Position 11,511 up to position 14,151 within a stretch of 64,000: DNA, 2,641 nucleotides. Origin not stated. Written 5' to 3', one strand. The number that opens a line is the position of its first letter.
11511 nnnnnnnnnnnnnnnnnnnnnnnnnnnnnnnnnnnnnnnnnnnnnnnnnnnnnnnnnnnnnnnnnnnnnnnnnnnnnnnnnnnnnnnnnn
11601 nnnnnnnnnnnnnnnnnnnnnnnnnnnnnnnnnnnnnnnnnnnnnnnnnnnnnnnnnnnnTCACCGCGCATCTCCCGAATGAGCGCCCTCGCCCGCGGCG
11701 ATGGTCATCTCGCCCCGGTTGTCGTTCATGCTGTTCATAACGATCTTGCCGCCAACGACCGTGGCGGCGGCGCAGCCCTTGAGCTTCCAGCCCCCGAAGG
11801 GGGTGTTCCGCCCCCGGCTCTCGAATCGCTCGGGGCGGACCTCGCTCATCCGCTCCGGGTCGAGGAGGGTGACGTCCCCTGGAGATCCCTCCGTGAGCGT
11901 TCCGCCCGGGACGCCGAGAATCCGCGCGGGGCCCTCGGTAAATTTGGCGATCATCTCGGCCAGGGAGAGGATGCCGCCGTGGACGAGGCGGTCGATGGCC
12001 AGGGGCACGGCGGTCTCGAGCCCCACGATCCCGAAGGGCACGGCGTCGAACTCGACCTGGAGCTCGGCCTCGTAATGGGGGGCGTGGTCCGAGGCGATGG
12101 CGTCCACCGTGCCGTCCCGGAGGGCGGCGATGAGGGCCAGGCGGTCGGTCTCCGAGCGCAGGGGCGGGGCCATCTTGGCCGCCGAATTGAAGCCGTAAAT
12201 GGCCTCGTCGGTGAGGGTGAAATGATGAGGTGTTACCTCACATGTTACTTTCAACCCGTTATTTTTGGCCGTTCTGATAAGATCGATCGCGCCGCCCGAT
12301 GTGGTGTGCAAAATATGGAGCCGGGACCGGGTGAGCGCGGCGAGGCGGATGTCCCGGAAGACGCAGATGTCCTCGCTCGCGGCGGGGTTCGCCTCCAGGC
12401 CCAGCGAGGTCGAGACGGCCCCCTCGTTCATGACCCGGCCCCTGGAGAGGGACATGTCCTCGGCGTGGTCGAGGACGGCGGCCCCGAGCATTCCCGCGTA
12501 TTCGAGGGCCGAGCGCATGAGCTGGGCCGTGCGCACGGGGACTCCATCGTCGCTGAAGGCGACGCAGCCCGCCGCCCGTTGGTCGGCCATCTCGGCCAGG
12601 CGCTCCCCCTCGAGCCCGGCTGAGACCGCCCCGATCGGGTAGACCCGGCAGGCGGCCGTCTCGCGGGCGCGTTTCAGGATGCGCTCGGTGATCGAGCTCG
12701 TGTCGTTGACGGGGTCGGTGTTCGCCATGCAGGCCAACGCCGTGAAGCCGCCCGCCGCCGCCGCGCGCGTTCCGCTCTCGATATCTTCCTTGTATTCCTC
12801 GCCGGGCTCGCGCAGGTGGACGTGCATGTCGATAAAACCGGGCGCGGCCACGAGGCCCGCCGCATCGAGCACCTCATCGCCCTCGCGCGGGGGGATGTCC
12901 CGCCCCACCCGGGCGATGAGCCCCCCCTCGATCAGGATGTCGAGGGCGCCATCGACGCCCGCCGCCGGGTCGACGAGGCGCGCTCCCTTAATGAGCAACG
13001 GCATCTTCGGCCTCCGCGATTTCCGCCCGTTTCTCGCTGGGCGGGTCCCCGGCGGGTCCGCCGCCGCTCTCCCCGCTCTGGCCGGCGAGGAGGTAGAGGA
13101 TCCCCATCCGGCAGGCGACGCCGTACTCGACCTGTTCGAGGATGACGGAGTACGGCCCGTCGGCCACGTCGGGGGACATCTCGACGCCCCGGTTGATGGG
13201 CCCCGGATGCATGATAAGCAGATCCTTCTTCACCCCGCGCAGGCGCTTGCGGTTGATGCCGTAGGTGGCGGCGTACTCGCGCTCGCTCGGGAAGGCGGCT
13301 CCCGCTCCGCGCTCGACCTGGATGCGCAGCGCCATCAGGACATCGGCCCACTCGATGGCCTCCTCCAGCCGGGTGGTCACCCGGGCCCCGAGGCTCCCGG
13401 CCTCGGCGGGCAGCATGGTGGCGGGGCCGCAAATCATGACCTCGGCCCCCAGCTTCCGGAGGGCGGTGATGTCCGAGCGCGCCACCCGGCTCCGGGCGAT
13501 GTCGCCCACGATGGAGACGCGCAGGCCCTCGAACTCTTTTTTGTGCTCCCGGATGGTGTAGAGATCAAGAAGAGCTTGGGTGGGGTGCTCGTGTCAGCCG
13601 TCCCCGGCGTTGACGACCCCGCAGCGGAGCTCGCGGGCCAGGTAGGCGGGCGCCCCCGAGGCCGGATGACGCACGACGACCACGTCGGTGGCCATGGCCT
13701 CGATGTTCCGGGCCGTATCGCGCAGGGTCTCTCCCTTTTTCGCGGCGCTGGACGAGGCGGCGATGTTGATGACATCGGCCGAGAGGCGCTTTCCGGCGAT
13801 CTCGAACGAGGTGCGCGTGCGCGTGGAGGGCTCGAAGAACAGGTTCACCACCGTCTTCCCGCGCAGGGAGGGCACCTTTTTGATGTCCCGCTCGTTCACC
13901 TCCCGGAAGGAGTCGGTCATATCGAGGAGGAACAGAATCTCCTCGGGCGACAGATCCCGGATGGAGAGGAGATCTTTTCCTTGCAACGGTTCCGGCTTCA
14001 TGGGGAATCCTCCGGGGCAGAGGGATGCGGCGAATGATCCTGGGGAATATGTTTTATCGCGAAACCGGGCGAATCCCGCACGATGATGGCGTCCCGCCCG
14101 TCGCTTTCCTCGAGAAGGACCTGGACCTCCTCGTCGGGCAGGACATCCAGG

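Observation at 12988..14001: pyrB carries a single in-frame TGA inside an otherwise intact pyrR-pyrB-pyrC-carA operon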

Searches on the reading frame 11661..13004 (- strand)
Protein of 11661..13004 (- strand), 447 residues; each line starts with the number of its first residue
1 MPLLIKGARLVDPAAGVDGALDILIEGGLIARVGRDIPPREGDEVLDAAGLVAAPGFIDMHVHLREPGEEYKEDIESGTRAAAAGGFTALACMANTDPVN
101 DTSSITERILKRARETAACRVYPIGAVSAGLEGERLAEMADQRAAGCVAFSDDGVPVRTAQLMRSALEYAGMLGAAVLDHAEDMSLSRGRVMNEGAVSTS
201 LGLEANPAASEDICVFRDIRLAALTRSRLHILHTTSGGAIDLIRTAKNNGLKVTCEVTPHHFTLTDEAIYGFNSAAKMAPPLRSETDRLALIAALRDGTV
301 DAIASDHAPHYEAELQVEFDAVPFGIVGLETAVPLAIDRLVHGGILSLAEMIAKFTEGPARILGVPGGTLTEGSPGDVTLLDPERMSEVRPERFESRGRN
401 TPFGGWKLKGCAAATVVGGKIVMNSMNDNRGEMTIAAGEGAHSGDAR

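Call 15: search_protein_families(library=pfam, proteins=[window:11661-13004:-])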
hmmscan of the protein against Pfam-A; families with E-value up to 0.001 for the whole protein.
window:11661-13004:- (447 aa): 3 families
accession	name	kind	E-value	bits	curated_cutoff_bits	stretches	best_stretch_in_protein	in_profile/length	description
PF01979.26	Amidohydro_1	-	2.9e-23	83.1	25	1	54-422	3-345/345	Amidohydrolase family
PF07969.17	Amidohydro_3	-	3e-16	60.4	29.7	2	343-422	404-471/472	Amidohydrolase family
PF12890.13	DHOase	-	5.6e-05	23.7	21.2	1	54-233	5-136/142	Dihydro-orotase-like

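Call 38: find_encoding_contigs(protein=window:11664-13004:-, flank=10000, max_places=10)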
Protein window:11664-13004:- (447 aa): 3 contigs read that carry it; 3 places shown.
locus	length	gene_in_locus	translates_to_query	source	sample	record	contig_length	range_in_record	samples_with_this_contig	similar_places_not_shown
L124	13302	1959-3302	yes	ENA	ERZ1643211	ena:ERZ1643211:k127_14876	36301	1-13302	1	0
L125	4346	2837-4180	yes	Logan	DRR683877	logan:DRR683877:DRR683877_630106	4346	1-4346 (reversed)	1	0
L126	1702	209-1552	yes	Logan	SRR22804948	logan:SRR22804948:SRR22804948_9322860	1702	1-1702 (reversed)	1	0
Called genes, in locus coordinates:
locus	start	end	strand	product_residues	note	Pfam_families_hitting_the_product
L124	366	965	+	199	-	PF00156:Pribosyltran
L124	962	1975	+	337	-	PF02729:OTCace_N, PF00185:OTCace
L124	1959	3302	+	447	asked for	PF01979:Amidohydro_1, PF07969:Amidohydro_3 (weak), PF12890:DHOase, PF07969:Amidohydro_3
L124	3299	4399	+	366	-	PF00988:CPSase_sm_chain, PF00117:GATase, PF07722:Peptidase_C26 (faint)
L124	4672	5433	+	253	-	-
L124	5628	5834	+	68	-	-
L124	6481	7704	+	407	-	PF07690:MFS_1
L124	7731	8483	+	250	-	PF07719:TPR_2 (faint), PF10502:Peptidase_S26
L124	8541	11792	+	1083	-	PF25596:CPSase_L_D1, PF02222:ATP-grasp (faint), PF02786:CPSase_L_D2, PF02787:CPSase_L_D3, PF25596:CPSase_L_D1, PF02786:CPSase_L_D2, PF02655:ATP-grasp_3 (weak), PF02142:MGS, +2 more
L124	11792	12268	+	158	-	PF11948:DUF3465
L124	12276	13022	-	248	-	PF13489:Methyltransf_23, PF01209:Ubie_methyltran, PF08241:Methyltransf_11, PF08242:Methyltransf_12 (weak), PF13649:Methyltransf_25, PF13847:Methyltransf_31 (weak)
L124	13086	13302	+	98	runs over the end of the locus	-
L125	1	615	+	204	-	?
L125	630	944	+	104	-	PF01479:S4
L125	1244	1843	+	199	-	PF00156:Pribosyltran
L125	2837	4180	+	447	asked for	PF01979:Amidohydro_1, PF07969:Amidohydro_3 (weak), PF12890:DHOase, PF07969:Amidohydro_3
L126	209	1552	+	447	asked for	PF01979:Amidohydro_1, PF07969:Amidohydro_3 (weak), PF12890:DHOase, PF07969:Amidohydro_3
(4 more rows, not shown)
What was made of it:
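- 11661..13004 (-): pyrC (dihydroorotase), intact. Its start overlaps the pyrB 3' end by 17 nt. The exact protein is also found in three other assemblies (call 38).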

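Call 55: search_protein_families(library=ncbifam, proteins=[window:11664-13004:-])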
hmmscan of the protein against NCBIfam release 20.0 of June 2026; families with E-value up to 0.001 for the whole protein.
window:11664-13004:- (447 aa): 52 families (the best 25 are shown)
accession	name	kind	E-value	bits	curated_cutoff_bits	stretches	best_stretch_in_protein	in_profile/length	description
NF006845.0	PRK09357.2-6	equivalog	9.1e-134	446.3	728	1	2-424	2-426/428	dihydroorotase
NF006844.0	PRK09357.2-5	equivalog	7.3e-131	437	701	1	3-423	4-420/422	dihydroorotase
NF006836.0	PRK09357.1-1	equivalog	3.5e-129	431.3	538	1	4-424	5-425/432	dihydroorotase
NF006841.0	PRK09357.2-2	equivalog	3.7e-127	424.5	640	1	10-426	9-420/421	dihydroorotase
TIGR00857.1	pyrC_multi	subfamily_domain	1.8e-124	415.8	279.05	1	21-424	6-410/412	dihydroorotase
NF006837.0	PRK09357.1-2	equivalog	2.2e-122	408.7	575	1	4-425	4-424/428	dihydroorotase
NF006839.0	PRK09357.1-4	equivalog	4.5e-116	387.9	576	1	3-424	2-421/422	dihydroorotase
NF006843.0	PRK09357.2-4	equivalog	6e-113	377.9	786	1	1-424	1-421/431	dihydroorotase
NF006558.0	PRK09059.1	equivalog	5.5e-112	374.4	645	1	2-424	4-428/430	dihydroorotase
NF005791.0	PRK07627.1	equivalog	7.3e-112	374.4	442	1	2-424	2-423/425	dihydroorotase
NF006842.0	PRK09357.2-3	equivalog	5.9e-111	371.2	695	1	2-423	2-438/440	dihydroorotase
NF006838.0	PRK09357.1-3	equivalog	3.1e-108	362.3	644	1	1-423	1-421/423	dihydroorotase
NF005614.0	PRK07369.1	equivalog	9.4e-82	275.1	456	1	4-413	5-414/419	dihydroorotase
NF002668.0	PRK02382.1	equivalog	2e-74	250.8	452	1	15-426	13-414/436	dihydroorotase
NF006559.0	PRK09060.1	equivalog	9.7e-70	235.1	482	1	3-425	7-424/444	dihydroorotase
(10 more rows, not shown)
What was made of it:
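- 11661..13004 (-): Calls 15 and 55 (TIGR00857, 416 bits).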

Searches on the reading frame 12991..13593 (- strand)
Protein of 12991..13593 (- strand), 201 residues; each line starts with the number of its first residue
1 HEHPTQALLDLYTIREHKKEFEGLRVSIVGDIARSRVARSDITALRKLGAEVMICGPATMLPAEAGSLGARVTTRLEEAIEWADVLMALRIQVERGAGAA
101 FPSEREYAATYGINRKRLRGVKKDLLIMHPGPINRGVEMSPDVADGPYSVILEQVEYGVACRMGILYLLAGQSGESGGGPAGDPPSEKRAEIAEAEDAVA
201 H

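Call 55: search_protein_families(library=ncbifam, proteins=[window:12991-13593:-])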
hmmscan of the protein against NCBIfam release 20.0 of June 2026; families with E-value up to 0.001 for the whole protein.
window:12991-13593:- (201 aa): 12 families
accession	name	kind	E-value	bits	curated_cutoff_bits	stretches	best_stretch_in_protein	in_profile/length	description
NF002032.1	PRK00856.1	equivalog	3.6e-65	220.1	263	1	1-169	128-296/297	aspartate carbamoyltransferase catalytic subunit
TIGR00670.1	asp_carb_tr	equivalog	5.5e-47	160.4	236.95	1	1-169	129-302/304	aspartate carbamoyltransferase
NF010387.0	PRK13814.1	equivalog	5.1e-35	120.9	660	1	1-169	135-302/310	aspartate carbamoyltransferase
NF001986.0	PRK00779.1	subfamily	2.5e-20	72.8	306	1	2-170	132-304/307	ornithine carbamoyltransferase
TIGR00658.1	orni_carb_tr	equivalog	9e-19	67.8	280.85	1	2-167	127-300/304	ornithine carbamoyltransferase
NF008853.0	PRK11891.1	equivalog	2e-17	62.9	560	1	2-171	217-399/430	aspartate carbamoyltransferase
NF006046.0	PRK08192.1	equivalog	1e-15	57.9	512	1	2-170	135-317/339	aspartate carbamoyltransferase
TIGR04384.1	putr_carbamoyl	exception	1.4e-12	47.4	500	1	2-170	126-307/330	putrescine carbamoyltransferase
NF011380.0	PRK14805.1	equivalog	7.2e-10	38.4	421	1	3-169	127-299/302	ornithine carbamoyltransferase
NF003286.0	PRK04284.1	subfamily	1e-06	28.1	515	1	2-64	133-195/332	ornithine carbamoyltransferase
NF009916.0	PRK13376.1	equivalog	5.7e-06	25.1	800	1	1-170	151-333/525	bifunctional aspartate carbamoyltransferase catalytic subunit/aspartate carbamoyltransferase regulatory subunit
NF002470.0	PRK01713.1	equivalog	1e-05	25.2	545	1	3-64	135-196/334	ornithine carbamoyltransferase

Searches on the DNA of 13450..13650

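Call 46: search_rna_families(source=window, start=13450, end=13650, threshold=evalue, max_evalue=10)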
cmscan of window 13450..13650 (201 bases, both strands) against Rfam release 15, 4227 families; matches with E-value up to 10: 4.
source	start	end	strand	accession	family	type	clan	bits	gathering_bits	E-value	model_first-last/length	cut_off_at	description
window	13474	13524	-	RF04298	mir-36_2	Gene; miRNA;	CL00088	16.6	46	0.71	1-65/65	no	mir-36_2 microRNA precursor family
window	13450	13498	+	RF01518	pRNA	Gene;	-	12.9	34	5.6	39-90/90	5'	NoRC associated RNA, pRNA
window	13451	13462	+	RF02133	HOXB13-AS1_2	Gene; lncRNA;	-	12.2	40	1.1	70-81/81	no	HOXB13 antisense RNA 1 conserved region 2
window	13462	13548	-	RF01495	ACAT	Cis-reg;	-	11.5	37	3.8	1-147/147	no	Human acetyl-coA cholesterol acyltransferase mRNA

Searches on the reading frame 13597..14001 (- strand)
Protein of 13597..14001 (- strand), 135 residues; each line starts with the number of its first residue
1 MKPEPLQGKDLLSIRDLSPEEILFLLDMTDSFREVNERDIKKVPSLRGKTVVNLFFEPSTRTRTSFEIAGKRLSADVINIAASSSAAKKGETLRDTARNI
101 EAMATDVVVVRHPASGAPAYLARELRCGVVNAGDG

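Call 12: find_encoding_contigs(protein=window:13597-14001:-, flank=10000, max_places=10)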
Protein window:13597-14001:- (135 aa): no gene with exactly this product is on record in the collection.

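Call 55: search_protein_families(library=ncbifam, proteins=[window:13597-14001:-])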
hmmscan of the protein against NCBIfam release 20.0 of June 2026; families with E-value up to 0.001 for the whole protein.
window:13597-14001:- (135 aa): 17 families
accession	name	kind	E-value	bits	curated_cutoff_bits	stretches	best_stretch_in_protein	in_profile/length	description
NF002032.1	PRK00856.1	equivalog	2.7e-47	161.4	263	1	9-135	1-126/297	aspartate carbamoyltransferase catalytic subunit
TIGR00670.1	asp_carb_tr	equivalog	6.7e-40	137.1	236.95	1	9-135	1-127/304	aspartate carbamoyltransferase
NF010387.0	PRK13814.1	equivalog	4.3e-26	91.5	660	1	10-135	7-133/310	aspartate carbamoyltransferase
NF006046.0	PRK08192.1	equivalog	7.3e-22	78.1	512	1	6-135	4-132/339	aspartate carbamoyltransferase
NF008853.0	PRK11891.1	equivalog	2e-21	76.1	560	1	9-135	89-214/430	aspartate carbamoyltransferase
NF001986.0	PRK00779.1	subfamily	1.1e-19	70.7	306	1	7-132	4-127/307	ornithine carbamoyltransferase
TIGR00658.1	orni_carb_tr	equivalog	6.7e-19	68.2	280.85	1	9-131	1-121/304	ornithine carbamoyltransferase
NF003286.0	PRK04284.1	subfamily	1.1e-14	54.3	515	1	6-104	4-101/332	ornithine carbamoyltransferase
NF011380.0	PRK14805.1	equivalog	1.2e-12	47.6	421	1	9-132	2-121/302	ornithine carbamoyltransferase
NF002470.0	PRK01713.1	equivalog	1.1e-11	44.8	545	1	6-104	5-102/334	ornithine carbamoyltransferase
TIGR04384.1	putr_carbamoyl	exception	5.5e-11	42.2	500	1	11-131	2-120/330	putrescine carbamoyltransferase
NF009916.0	PRK13376.1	equivalog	8.5e-10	37.7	800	1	6-124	5-128/525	bifunctional aspartate carbamoyltransferase catalytic subunit/aspartate carbamoyltransferase regulatory subunit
NF009213.0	PRK12562.1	subfamily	2.2e-09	37.1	559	1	8-105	6-102/334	ornithine carbamoyltransferase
TIGR03316.1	ygeW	equivalog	3.1e-09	36.2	500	1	7-112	17-120/391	knotted carbamoyltransferase YgeW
NF005538.0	PRK07200.1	equivalog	5.6e-09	35.5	453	1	5-112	18-123/396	knotted carbamoyltransferase YgeW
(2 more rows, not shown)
